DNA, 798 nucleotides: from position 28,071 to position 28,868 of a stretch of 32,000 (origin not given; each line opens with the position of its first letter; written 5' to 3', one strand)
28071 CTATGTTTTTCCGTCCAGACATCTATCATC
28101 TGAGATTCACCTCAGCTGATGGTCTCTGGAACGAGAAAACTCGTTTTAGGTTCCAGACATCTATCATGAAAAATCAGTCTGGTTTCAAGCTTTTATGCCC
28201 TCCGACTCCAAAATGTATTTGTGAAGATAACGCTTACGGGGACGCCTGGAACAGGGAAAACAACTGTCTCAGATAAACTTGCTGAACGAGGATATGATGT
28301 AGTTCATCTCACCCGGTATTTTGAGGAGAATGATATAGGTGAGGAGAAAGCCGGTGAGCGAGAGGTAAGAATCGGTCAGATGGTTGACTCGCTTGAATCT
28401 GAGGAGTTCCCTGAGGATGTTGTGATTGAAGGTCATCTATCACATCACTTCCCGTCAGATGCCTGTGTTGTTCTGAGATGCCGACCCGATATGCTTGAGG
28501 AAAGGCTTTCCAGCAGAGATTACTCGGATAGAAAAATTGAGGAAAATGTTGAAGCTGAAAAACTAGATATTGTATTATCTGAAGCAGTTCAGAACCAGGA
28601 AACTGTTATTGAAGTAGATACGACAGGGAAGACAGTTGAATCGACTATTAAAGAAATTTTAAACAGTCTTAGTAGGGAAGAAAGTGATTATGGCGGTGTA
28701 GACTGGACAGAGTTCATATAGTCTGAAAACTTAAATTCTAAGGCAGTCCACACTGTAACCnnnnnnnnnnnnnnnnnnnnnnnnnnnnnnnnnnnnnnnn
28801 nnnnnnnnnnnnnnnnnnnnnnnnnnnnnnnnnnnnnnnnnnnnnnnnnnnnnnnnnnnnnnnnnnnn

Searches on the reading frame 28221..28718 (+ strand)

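Call 19: search_protein_families(library=pfam, max_evalue=0.01, proteins=[window:28221-28718:+])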
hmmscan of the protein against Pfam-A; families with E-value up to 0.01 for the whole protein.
window:28221-28718:+ (166 aa): 13 families
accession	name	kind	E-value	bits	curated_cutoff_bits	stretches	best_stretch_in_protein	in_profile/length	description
PF13238.12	AAA_18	-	9.1e-25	88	29.4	1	3-115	1-127/128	AAA domain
PF13521.12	AAA_28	-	3.4e-07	31.1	27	1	2-43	1-45/164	AAA domain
PF13207.12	AAA_17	-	8e-06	26.6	27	1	6-107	1-133/136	AAA domain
PF13671.12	AAA_33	-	0.00018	22.3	27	0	4-29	3-29/143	AAA domain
PF00004.35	AAA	-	0.00045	21.1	21.2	1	4-64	2-58/131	ATPase family associated with various cellular activities (AAA)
PF07728.20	AAA_5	-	0.0024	18.3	22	1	4-39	3-42/139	AAA domain (dynein-related subfamily)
PF01712.25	dNK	-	0.0026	18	27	0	72-113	115-154/203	Deoxynucleoside kinase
PF13401.12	AAA_22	-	0.0029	18.4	27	0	3-24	8-33/130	AAA domain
PF13189.12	Cytidylate_kin2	-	0.0036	17.9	28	1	3-76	2-71/176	Cytidylate kinase-like family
PF02223.23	Thymidylate_kin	-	0.004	17.3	27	0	80-142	119-181/185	Thymidylate kinase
PF00406.28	ADK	-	0.0041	17.7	26.8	0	5-31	1-26/151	Adenylate kinase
PF08433.16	KTI12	-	0.0052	16.8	22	0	3-23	4-24/271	Chromatin associated protein KTI12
PF20720.3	nSTAND3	-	0.0061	16.7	27.2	0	3-26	20-47/155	Novel STAND NTPase 3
